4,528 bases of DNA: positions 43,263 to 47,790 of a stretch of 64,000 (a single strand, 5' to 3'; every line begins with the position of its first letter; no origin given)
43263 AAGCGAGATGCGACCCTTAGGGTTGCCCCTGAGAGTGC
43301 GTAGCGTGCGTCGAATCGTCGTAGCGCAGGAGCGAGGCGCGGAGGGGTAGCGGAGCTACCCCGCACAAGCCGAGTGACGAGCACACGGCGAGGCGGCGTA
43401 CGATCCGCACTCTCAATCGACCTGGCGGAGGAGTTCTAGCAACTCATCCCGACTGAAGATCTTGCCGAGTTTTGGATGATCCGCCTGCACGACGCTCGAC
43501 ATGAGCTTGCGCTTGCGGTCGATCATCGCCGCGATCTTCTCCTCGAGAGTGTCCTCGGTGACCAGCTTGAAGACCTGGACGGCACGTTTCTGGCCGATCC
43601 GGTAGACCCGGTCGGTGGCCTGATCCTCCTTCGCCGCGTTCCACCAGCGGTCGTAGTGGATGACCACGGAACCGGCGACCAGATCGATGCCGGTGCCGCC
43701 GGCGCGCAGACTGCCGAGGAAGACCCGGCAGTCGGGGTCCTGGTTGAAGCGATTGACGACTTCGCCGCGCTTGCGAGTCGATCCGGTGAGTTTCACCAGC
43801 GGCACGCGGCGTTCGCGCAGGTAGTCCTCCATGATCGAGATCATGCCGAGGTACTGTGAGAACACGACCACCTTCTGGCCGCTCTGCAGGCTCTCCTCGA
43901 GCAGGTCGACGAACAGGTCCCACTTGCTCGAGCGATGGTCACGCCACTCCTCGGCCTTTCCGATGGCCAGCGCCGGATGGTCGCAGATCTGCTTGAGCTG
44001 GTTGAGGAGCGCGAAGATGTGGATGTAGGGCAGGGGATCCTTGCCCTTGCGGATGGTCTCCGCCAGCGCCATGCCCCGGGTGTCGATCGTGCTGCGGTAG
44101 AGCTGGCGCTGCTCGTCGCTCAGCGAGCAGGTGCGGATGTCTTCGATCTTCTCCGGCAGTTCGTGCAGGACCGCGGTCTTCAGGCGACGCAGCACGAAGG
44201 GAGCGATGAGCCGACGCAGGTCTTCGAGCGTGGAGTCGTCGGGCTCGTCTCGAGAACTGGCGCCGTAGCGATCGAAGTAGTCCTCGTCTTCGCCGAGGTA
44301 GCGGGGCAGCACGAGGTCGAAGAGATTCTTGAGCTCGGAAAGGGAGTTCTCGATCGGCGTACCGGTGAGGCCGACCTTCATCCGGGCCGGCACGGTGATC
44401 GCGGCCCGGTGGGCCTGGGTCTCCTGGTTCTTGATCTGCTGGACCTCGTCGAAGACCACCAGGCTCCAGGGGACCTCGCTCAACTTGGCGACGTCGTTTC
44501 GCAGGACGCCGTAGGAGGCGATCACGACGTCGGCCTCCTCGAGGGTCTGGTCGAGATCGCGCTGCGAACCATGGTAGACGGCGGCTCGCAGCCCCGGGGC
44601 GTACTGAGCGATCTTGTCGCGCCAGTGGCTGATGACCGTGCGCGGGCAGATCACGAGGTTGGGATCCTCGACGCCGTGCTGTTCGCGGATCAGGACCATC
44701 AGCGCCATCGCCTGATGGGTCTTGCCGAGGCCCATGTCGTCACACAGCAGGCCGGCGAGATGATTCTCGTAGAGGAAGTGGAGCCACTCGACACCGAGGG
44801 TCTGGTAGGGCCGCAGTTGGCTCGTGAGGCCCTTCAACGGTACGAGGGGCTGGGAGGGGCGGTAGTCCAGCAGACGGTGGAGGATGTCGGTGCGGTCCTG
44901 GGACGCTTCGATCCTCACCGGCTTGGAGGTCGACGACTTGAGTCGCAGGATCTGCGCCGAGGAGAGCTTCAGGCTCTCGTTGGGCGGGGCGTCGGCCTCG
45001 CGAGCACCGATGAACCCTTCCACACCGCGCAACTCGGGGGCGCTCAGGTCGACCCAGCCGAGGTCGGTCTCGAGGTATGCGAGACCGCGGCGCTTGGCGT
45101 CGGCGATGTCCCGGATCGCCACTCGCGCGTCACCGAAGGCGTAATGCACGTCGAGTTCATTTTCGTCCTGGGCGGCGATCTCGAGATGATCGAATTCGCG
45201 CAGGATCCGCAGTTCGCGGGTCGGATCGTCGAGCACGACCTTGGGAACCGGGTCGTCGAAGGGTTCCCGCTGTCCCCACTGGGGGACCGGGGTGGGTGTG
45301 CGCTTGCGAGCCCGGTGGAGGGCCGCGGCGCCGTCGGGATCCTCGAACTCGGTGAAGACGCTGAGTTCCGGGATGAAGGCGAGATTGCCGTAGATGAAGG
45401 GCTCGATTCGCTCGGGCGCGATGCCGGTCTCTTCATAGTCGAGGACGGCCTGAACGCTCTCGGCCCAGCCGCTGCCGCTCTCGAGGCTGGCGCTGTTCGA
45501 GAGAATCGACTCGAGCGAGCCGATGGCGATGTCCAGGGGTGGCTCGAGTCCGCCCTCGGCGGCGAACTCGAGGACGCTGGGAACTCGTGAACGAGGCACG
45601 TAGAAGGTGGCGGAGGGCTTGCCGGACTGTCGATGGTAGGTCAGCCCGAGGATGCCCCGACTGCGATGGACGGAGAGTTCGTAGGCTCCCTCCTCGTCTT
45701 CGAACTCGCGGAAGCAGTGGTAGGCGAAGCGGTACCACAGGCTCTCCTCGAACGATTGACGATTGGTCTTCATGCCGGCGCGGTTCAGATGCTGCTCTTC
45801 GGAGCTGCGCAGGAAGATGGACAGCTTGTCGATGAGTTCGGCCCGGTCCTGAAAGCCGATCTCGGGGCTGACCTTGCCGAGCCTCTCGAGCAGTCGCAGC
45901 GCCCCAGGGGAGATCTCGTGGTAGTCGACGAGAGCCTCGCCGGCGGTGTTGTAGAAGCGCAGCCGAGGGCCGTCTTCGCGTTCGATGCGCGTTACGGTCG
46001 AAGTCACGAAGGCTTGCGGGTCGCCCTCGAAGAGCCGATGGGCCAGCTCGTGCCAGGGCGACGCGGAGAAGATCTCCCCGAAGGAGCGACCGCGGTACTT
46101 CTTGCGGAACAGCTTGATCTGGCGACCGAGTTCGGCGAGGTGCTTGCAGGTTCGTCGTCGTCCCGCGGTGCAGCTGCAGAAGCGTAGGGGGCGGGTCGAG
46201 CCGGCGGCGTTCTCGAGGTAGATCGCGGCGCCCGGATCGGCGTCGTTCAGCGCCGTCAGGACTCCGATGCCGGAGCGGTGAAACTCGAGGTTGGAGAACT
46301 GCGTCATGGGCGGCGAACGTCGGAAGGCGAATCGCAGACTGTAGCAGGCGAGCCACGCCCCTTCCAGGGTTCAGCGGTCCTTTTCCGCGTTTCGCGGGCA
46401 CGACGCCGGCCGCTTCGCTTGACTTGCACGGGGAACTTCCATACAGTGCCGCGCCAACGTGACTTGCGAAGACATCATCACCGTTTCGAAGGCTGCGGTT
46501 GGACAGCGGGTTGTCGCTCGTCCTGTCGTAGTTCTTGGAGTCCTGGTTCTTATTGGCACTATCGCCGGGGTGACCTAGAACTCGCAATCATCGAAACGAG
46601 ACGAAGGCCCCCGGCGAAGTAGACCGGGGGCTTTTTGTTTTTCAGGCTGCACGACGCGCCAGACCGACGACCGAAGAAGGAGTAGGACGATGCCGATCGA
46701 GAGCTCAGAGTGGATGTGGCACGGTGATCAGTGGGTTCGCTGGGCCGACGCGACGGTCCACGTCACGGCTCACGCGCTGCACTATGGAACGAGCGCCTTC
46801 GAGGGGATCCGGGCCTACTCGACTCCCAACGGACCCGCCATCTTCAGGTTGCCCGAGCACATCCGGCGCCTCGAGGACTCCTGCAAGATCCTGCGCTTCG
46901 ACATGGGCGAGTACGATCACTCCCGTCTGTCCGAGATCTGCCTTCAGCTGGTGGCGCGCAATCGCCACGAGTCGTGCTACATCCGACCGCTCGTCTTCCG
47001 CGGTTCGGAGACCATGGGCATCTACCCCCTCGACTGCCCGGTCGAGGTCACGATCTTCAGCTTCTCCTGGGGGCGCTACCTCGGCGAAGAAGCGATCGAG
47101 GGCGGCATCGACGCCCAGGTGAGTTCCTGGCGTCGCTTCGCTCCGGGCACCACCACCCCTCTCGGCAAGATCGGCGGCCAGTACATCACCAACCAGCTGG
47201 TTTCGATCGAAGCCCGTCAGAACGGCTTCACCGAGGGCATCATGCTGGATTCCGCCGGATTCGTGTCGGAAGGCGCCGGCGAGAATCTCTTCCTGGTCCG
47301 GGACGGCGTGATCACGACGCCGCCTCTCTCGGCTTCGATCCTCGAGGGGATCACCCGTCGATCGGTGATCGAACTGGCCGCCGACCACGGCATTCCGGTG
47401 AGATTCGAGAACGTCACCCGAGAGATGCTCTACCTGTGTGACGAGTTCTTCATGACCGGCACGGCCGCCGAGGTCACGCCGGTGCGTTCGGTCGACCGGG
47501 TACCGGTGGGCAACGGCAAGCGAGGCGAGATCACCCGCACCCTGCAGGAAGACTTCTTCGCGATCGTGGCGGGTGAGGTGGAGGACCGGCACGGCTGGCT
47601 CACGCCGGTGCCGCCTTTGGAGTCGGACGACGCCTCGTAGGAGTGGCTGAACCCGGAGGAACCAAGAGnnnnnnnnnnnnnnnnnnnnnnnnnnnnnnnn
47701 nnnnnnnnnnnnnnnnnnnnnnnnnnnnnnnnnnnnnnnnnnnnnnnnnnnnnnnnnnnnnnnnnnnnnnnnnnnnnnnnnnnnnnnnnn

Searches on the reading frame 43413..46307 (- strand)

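Call 13: search_protein_families(library=pfam, proteins=[window:43413-46307:-])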
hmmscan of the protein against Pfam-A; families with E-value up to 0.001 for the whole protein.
window:43413-46307:- (964 aa): 5 families
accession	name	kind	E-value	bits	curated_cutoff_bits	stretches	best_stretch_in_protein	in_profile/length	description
PF00176.29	SNF2-rel_dom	-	1.6e-63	214.9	24.9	1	501-779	1-289/290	SNF2-related domain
PF00271.37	Helicase_C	-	1.9e-17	64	23.5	1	795-905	2-110/110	Helicase conserved C-terminal domain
PF04851.21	ResIII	-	1.2e-08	35.5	22.5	1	497-652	3-163/164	Type III restriction enzyme, res subunit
PF00270.35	DEAD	-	5e-05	23.5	26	1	520-653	18-162/167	DEAD/DEAH box helicase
PF18766.7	SWI2_SNF2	-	0.00073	19.7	26.7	0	519-671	21-175/221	SWI2/SNF2 ATPase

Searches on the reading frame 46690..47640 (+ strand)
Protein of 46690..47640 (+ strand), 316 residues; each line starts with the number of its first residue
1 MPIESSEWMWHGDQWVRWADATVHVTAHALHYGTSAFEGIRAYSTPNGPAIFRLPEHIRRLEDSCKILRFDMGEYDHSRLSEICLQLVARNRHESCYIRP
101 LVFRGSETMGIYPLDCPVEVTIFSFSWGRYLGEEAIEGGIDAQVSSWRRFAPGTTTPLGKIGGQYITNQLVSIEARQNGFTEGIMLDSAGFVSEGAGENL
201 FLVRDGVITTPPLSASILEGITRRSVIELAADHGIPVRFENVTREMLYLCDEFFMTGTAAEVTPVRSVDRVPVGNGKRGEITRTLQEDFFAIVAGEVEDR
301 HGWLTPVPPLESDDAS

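Call 43: search_protein_families(library=pfam, proteins=[window:46690-47640:+])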
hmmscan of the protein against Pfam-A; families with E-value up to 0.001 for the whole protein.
window:46690-47640:+ (316 aa): 1 family
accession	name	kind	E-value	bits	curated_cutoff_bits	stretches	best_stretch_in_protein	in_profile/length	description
PF01063.24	Aminotran_4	-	2.6e-48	165.2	28.5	1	36-268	2-223/223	Amino-transferase class IV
